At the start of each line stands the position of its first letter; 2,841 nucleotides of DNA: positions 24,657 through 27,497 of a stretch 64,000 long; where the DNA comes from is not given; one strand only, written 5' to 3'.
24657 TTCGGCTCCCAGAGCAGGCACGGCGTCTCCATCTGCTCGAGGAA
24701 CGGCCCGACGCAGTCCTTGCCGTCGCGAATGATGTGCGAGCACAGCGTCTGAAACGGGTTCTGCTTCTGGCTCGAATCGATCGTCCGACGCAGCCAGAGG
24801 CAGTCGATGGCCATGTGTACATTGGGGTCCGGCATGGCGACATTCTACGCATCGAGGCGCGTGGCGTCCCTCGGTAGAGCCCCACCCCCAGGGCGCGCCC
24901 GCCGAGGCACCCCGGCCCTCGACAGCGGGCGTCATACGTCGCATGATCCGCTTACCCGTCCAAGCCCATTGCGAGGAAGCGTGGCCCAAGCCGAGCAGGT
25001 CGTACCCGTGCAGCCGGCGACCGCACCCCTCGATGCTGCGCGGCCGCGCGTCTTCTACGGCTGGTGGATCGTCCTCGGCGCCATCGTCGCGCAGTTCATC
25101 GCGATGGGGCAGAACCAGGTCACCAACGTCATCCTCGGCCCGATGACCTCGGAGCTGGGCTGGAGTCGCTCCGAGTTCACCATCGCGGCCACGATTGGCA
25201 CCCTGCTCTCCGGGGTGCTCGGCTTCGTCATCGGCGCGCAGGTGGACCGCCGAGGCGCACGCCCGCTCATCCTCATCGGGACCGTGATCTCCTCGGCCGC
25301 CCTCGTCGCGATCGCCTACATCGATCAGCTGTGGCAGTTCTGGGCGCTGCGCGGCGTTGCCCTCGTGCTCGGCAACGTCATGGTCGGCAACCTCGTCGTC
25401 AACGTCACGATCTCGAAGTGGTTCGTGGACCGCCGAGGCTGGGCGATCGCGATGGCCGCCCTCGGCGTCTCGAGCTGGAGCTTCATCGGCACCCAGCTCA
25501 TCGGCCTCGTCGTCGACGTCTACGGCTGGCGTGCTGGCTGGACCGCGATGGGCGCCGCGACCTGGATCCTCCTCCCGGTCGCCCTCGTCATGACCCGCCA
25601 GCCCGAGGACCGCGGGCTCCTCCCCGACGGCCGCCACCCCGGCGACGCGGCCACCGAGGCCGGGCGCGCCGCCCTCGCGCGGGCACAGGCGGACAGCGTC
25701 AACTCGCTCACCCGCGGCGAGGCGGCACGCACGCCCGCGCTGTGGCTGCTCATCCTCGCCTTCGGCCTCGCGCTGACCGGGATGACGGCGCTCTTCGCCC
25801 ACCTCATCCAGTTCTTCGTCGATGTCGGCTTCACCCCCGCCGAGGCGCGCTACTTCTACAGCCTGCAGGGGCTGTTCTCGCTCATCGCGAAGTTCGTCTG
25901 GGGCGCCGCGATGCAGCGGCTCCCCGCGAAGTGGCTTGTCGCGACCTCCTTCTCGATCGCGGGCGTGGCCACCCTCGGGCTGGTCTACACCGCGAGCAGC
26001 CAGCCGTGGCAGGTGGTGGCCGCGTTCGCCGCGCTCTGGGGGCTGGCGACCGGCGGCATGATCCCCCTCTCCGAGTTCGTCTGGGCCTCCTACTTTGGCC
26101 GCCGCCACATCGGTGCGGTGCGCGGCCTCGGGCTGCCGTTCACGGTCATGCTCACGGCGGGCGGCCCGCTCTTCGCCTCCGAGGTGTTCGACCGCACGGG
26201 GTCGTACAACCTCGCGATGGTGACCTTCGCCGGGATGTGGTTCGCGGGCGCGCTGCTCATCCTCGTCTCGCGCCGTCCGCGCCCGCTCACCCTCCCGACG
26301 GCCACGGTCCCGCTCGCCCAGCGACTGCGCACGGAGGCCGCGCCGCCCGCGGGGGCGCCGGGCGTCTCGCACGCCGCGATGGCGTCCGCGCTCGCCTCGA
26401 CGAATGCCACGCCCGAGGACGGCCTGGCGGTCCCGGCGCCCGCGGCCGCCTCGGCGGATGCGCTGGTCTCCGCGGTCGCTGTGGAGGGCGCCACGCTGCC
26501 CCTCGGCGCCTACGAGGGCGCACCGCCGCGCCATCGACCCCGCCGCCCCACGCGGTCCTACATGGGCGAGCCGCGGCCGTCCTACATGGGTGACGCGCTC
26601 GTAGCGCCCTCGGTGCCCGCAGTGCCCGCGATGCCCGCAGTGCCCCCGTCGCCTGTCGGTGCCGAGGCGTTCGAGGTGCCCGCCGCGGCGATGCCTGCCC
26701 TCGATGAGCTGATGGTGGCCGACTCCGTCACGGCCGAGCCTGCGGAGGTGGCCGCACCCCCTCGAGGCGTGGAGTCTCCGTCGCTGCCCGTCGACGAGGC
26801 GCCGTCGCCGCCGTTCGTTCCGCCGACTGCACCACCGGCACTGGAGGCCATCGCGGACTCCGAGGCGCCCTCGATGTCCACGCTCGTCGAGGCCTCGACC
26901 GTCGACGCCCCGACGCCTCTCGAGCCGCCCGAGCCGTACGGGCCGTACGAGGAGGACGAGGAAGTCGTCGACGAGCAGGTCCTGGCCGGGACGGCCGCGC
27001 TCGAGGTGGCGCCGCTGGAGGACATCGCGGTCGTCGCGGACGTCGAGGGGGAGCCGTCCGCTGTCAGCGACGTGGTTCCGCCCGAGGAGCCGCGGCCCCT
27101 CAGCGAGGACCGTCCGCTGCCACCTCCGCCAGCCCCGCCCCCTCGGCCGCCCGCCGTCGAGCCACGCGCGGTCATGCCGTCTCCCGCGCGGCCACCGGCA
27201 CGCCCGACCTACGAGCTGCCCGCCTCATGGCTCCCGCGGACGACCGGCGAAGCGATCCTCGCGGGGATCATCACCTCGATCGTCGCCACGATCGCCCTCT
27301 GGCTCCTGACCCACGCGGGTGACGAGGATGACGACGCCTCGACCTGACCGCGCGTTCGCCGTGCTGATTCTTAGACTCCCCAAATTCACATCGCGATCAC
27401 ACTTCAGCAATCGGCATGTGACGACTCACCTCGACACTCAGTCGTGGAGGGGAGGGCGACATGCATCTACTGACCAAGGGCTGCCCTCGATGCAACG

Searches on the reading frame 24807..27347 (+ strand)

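Call 58: search_protein_families(library=pfam, proteins=[window:24807-27347:+], max_evalue=0.00001)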
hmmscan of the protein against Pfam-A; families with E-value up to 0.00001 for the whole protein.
window:24807-27347:+ (846 aa): 1 family
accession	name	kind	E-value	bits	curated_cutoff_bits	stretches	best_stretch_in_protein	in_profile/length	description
PF07690.21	MFS_1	-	5.1e-29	101.7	33.4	2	94-343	3-235/347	Major Facilitator Superfamily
